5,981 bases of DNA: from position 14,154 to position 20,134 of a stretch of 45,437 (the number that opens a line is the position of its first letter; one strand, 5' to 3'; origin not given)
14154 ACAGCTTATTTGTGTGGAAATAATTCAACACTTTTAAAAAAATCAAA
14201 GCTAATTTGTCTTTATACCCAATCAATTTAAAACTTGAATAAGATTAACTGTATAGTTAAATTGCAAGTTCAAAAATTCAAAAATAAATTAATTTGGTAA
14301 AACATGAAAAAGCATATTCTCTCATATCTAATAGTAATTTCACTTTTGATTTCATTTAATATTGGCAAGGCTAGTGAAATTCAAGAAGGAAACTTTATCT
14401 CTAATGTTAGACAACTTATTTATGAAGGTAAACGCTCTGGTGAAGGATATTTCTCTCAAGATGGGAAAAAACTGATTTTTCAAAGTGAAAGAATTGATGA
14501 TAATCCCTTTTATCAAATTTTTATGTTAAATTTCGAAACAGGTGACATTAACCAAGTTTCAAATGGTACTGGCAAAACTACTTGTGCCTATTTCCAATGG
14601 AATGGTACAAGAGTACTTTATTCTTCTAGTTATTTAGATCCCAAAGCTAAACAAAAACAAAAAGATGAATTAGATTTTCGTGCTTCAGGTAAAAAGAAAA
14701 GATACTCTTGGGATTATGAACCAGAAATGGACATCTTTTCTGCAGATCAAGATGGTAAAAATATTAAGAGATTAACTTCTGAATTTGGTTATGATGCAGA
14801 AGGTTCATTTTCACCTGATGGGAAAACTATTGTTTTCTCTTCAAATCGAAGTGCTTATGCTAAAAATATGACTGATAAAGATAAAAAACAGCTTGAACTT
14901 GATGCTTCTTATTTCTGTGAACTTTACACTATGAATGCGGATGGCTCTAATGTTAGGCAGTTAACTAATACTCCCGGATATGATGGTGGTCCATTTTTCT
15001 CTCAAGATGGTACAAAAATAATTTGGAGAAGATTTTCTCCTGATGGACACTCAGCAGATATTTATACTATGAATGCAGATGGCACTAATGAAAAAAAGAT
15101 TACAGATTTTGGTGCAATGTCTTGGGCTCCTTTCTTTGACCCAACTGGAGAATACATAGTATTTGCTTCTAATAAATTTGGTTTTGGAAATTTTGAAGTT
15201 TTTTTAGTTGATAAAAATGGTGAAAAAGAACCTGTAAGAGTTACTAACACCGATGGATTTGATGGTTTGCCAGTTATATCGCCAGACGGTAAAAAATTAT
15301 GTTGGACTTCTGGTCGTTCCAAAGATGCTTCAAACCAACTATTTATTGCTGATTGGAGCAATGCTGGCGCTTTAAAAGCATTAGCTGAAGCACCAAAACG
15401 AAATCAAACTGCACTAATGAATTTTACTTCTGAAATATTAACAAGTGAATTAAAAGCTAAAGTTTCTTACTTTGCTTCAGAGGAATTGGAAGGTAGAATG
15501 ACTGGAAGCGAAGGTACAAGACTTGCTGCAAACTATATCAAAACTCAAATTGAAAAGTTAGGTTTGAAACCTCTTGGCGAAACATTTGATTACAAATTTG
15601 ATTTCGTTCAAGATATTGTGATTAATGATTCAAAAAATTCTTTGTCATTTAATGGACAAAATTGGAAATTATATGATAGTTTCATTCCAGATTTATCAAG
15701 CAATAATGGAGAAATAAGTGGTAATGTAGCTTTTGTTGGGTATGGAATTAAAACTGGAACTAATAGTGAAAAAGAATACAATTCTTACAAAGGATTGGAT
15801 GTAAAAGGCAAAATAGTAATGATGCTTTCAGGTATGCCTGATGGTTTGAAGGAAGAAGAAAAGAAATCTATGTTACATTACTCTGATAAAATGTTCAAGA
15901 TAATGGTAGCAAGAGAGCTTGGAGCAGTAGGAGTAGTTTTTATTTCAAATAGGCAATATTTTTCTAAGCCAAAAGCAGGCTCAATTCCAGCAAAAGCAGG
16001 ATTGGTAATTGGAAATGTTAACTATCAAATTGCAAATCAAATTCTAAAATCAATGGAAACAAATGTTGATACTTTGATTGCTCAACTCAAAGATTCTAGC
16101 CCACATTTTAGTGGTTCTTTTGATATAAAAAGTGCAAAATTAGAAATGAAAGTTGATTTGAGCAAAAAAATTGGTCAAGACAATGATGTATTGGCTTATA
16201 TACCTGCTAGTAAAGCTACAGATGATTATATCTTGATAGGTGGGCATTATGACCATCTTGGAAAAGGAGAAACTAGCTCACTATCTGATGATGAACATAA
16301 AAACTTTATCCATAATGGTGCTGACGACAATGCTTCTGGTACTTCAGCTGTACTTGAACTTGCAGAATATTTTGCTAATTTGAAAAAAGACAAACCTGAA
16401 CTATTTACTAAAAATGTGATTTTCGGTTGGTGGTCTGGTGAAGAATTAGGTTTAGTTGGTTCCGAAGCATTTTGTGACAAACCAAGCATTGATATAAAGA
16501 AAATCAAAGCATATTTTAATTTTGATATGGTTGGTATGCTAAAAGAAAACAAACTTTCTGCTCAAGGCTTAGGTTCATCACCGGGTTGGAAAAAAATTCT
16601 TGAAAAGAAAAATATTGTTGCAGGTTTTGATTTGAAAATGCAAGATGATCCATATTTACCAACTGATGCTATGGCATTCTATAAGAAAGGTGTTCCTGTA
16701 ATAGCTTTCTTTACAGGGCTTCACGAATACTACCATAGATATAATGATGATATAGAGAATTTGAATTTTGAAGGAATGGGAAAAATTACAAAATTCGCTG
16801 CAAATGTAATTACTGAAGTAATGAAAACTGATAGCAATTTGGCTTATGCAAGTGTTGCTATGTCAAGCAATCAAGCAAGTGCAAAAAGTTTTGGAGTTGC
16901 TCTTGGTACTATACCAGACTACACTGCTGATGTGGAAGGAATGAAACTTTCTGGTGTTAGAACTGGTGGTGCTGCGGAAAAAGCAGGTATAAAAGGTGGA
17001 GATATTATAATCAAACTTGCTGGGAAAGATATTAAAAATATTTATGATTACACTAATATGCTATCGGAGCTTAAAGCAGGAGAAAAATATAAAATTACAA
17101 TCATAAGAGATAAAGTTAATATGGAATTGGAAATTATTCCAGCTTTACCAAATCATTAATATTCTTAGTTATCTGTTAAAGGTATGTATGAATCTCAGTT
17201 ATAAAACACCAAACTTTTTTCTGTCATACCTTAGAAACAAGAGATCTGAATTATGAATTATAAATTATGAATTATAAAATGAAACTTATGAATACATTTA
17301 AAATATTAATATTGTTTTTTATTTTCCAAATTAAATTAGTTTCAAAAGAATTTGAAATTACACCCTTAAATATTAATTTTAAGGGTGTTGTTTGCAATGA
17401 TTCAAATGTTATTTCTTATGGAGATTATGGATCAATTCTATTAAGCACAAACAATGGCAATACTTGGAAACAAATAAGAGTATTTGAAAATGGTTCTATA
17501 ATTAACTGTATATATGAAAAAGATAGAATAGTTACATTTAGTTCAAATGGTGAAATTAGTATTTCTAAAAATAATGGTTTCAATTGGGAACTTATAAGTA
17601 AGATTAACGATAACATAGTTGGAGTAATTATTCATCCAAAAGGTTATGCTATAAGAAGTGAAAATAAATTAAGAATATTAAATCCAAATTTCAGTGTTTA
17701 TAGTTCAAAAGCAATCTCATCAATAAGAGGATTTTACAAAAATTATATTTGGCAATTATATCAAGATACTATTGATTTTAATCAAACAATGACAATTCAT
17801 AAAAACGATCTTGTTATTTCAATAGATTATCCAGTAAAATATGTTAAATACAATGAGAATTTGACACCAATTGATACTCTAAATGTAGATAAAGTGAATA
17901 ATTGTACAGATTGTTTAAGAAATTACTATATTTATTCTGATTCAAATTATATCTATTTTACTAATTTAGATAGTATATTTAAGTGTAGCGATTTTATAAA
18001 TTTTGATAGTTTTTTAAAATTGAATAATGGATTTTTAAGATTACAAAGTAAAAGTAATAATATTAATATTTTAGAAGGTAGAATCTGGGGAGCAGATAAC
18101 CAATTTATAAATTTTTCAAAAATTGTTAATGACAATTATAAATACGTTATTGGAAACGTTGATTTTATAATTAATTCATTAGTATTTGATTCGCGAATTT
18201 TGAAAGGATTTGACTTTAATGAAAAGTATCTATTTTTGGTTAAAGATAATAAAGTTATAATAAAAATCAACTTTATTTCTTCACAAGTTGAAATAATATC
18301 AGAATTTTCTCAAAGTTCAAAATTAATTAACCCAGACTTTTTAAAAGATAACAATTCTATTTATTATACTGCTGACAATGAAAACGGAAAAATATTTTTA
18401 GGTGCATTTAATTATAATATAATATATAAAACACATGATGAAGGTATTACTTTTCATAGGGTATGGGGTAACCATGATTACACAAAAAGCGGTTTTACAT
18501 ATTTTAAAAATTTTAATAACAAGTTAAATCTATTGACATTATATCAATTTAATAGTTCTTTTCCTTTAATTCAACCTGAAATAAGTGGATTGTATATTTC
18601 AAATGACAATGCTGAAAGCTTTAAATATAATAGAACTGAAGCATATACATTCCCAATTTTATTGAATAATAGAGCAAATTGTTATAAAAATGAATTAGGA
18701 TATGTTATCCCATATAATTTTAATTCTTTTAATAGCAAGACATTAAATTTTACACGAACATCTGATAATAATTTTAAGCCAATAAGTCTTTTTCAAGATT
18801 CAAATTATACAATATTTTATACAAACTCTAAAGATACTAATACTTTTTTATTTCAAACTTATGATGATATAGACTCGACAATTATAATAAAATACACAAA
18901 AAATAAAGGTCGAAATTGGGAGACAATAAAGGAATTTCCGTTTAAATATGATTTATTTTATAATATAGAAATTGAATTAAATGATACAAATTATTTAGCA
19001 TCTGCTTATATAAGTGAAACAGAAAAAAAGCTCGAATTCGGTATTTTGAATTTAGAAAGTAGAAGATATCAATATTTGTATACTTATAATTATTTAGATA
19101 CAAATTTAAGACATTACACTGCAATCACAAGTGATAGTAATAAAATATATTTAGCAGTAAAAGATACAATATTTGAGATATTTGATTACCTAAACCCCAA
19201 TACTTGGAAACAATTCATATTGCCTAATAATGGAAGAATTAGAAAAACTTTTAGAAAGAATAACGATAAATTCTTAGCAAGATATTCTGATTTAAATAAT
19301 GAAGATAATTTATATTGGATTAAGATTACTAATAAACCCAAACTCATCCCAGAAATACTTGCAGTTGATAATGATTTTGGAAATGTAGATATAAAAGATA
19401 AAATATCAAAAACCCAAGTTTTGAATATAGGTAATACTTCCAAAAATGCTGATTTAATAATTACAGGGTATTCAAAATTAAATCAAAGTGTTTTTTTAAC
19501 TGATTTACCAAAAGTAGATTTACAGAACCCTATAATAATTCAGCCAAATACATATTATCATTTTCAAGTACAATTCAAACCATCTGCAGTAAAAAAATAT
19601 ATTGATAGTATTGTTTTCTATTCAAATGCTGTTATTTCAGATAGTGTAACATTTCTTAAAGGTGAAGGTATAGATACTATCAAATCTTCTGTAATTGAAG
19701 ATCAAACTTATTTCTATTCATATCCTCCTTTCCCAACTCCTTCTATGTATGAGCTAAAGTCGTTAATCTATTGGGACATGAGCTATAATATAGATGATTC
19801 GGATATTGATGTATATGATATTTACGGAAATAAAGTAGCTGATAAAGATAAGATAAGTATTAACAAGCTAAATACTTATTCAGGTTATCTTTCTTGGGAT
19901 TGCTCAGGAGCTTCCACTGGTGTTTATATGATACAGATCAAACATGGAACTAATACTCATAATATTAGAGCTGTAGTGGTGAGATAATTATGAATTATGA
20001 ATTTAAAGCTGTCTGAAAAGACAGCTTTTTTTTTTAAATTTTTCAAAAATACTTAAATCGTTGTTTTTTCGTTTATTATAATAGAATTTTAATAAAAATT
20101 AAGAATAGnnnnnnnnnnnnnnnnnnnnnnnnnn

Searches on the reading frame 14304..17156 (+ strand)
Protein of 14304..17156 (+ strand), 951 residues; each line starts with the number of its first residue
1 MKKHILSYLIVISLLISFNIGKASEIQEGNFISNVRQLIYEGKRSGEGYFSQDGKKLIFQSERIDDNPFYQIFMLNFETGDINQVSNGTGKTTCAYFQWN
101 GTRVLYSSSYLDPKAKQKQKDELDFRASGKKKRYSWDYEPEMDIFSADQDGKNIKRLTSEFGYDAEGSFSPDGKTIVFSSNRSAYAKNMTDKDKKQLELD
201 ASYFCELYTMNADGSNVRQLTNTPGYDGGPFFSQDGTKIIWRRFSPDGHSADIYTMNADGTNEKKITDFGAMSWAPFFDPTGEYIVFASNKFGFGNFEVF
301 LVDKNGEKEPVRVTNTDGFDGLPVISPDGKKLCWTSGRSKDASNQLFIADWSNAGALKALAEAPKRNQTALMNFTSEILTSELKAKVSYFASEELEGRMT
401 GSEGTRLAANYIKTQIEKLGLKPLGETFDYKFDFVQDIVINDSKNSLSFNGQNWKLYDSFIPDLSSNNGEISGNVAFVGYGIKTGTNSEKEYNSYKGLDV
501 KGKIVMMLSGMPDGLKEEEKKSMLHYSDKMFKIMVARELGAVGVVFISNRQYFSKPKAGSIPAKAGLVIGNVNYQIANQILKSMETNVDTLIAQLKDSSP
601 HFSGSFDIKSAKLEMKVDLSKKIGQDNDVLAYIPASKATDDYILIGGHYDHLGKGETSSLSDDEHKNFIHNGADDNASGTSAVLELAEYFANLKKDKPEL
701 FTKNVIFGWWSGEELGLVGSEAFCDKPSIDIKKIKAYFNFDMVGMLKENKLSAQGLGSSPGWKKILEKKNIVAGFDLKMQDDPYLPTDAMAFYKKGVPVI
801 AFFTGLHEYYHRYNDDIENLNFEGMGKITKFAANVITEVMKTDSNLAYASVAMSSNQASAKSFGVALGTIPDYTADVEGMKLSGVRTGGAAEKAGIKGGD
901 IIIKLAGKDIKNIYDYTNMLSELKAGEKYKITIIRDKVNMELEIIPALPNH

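Call 55: search_protein_families(library=pfam, proteins=[window:14304-17156:+], max_evalue=0.001)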
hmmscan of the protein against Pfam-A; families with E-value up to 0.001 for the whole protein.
window:14304-17156:+ (951 aa): 8 families
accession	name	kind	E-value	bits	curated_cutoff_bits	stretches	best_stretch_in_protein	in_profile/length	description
PF04389.22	Peptidase_M28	-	3.1e-39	135.2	21.3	1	629-835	2-192/193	Peptidase family M28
PF07676.18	PD40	-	1.8e-38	130.1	20.9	4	311-348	2-38/38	WD40-like Beta Propeller Repeat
PF13180.12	PDZ_2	-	1.8e-07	31.8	27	1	884-944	18-78/80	PDZ domain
PF17820.7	PDZ_6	-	1.1e-06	28.7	27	1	883-935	3-54/54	PDZ domain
PF00595.29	PDZ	-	8.8e-05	23.3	23.2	1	874-915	23-62/81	PDZ domain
PF02225.27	PA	-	0.00016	22.1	23.9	1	489-555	14-68/95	PA domain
PF01546.33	Peptidase_M20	-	0.00067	20.1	24.6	0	644-741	1-96/206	Peptidase family M20/M25/M40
PF00930.27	DPPIV_N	-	0.00093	18.5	22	0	132-197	13-78/354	Dipeptidyl peptidase IV (DPP IV) N-terminal region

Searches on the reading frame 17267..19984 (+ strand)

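Call 55: search_protein_families(library=pfam, proteins=[window:17267-19984:+], max_evalue=0.001)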
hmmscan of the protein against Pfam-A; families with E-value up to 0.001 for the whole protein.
window:17267-19984:+ (906 aa): 3 families
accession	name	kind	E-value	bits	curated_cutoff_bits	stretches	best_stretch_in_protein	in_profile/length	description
PF18962.6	Por_Secre_tail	-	3.1e-05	24.6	27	1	838-898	16-69/75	Secretion system C-terminal sorting domain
PF22073.2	Cep192_D4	-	9.6e-05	23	35.5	1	704-787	13-95/112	Cep192 domain 4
PF21633.3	MOV-10_Ig-like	-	0.00068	20.2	27.4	0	708-784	27-104/126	Helicase MOV-10, Ig-like domain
